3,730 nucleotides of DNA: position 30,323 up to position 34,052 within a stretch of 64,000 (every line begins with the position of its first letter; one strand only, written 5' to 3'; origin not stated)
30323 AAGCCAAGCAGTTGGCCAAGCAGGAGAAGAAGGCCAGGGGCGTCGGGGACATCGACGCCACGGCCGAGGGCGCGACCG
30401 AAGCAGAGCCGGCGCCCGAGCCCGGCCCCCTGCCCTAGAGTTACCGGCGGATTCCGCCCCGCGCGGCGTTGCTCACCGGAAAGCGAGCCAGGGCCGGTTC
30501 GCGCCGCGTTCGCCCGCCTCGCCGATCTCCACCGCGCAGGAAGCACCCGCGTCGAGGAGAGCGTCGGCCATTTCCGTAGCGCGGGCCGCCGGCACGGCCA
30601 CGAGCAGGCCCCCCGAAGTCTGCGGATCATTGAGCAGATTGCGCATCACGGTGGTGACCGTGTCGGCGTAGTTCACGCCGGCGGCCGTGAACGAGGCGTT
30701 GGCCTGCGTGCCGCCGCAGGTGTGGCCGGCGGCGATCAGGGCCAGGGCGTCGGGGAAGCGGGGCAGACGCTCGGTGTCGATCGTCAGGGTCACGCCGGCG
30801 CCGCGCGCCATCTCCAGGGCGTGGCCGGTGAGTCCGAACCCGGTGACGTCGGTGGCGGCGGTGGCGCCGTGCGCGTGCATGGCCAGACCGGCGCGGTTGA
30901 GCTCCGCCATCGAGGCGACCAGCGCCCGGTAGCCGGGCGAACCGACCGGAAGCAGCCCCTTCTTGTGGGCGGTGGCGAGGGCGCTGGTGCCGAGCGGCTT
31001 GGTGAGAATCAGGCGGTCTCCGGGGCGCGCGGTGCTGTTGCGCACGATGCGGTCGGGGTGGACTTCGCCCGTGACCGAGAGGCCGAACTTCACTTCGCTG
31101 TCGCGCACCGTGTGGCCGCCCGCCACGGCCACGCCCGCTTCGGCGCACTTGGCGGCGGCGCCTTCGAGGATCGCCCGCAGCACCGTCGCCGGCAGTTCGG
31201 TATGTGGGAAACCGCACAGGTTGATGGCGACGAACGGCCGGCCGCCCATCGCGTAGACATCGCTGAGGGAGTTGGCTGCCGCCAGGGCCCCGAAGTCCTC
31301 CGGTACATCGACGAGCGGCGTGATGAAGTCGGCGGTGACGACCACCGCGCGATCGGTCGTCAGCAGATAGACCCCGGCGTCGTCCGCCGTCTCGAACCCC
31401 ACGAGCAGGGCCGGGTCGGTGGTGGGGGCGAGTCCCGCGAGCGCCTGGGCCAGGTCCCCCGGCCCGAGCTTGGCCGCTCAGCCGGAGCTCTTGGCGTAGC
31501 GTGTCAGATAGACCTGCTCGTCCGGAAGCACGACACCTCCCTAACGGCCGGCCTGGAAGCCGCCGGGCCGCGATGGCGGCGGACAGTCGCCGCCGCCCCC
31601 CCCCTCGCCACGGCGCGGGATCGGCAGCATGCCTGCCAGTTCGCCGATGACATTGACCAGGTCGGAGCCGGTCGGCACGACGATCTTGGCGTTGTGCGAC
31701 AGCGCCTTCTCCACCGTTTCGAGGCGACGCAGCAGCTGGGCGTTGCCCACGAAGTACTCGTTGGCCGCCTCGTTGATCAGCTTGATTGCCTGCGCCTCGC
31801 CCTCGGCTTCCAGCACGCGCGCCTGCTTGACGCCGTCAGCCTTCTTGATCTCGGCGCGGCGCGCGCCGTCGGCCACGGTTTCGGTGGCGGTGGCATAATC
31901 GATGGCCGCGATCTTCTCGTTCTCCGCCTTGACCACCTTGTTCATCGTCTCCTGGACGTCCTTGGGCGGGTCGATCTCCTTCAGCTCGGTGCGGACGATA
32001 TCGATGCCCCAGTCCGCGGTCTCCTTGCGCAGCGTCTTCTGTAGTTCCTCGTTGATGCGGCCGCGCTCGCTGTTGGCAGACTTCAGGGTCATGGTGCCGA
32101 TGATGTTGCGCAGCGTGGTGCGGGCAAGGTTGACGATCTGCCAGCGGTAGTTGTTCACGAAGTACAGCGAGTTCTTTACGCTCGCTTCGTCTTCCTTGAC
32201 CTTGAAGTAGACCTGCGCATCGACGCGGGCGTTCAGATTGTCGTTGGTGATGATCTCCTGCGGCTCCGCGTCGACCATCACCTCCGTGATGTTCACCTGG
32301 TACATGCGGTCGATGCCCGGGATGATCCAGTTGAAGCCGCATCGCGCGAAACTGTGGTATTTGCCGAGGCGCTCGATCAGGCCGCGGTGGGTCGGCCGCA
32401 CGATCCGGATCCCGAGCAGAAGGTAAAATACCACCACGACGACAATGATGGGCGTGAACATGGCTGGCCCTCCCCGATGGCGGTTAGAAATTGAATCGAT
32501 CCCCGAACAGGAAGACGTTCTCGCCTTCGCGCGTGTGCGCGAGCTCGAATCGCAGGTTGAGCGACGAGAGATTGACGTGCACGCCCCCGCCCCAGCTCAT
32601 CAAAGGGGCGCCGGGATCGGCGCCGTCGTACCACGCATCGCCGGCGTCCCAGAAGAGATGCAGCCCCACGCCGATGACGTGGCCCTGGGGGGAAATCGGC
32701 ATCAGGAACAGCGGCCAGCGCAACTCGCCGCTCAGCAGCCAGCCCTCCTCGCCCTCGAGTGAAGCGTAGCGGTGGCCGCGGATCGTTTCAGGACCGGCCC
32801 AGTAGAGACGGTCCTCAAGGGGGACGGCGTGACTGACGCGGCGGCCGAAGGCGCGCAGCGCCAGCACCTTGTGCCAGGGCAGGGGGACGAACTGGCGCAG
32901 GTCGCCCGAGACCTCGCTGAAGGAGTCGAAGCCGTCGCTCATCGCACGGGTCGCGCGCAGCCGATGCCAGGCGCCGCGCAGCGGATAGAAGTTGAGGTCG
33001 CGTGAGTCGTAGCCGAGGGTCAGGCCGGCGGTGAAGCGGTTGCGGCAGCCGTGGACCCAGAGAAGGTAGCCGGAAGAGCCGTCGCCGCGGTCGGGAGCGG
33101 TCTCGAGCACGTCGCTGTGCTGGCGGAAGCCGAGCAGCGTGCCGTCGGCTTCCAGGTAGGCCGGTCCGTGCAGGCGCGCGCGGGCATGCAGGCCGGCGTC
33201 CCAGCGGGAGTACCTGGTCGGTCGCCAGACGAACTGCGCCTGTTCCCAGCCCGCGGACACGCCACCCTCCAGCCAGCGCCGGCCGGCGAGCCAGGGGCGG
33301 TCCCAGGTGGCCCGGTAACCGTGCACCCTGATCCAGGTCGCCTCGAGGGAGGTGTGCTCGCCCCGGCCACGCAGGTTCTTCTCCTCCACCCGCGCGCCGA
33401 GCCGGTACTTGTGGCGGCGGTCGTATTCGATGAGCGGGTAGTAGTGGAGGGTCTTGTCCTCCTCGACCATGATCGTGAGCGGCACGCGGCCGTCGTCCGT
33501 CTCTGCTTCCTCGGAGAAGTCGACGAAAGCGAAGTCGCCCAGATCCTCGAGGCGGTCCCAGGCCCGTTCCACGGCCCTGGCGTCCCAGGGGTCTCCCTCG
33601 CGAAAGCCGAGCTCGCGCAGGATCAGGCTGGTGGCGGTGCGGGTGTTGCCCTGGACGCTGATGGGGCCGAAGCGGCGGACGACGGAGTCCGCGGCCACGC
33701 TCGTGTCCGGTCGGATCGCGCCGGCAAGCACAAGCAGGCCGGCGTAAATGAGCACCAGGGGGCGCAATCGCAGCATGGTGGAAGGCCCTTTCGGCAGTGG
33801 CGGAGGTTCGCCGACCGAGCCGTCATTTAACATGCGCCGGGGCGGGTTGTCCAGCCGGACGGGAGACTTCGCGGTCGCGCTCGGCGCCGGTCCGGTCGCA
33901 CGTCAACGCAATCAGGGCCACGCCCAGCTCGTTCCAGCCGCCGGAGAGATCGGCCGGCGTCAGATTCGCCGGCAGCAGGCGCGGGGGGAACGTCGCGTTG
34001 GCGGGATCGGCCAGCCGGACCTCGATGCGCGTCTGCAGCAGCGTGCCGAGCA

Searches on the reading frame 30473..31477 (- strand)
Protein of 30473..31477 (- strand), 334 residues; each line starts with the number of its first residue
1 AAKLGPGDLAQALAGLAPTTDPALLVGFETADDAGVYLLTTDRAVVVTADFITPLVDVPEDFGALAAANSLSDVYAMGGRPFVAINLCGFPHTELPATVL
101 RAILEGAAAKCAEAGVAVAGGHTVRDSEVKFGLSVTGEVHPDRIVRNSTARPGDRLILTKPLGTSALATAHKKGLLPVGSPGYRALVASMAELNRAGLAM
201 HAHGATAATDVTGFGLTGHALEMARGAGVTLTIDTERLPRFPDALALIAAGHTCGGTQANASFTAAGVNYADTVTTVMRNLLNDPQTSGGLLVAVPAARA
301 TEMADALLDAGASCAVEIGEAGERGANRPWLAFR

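Call 81: search_protein_families(library=pfam, proteins=[window:30473-31477:-], max_evalue=0.00001)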
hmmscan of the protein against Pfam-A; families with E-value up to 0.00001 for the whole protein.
window:30473-31477:- (334 aa): 2 families
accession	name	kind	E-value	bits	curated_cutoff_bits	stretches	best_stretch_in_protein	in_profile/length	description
PF00586.29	AIRS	-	9e-25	87.7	24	1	32-139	2-112/112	AIR synthase related protein, N-terminal domain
PF02769.27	AIRS_C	-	1.2e-18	68.2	23.1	1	151-326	1-150/156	AIR synthase related protein, C-terminal domain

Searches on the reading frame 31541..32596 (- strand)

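Call 81: search_protein_families(library=pfam, proteins=[window:31541-32596:-], max_evalue=0.00001)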
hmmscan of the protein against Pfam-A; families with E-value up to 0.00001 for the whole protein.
window:31541-32596:- (351 aa): 1 family
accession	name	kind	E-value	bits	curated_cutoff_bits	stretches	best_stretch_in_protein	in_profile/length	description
PF01145.31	Band_7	-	9.8e-37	127.1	23.6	1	65-237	2-174/176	SPFH domain / Band 7 family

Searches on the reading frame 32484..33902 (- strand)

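Call 81: search_protein_families(library=pfam, proteins=[window:32484-33902:-], max_evalue=0.00001)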
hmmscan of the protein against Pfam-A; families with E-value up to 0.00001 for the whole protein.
window:32484-33902:- (472 aa): 3 families
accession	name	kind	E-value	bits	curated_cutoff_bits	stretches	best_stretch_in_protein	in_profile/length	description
PF01103.29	Omp85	-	2.2e-14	54.1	24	1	176-456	1-304/325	Omp85 superfamily domain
PF03865.19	ShlB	-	2.7e-07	30.8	22.7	1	328-441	199-309/311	Haemolysin secretion/activation protein ShlB/FhaC/HecB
PF07244.20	POTRA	-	3e-07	31.5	21.3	1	77-148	2-78/79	Surface antigen variable number repeat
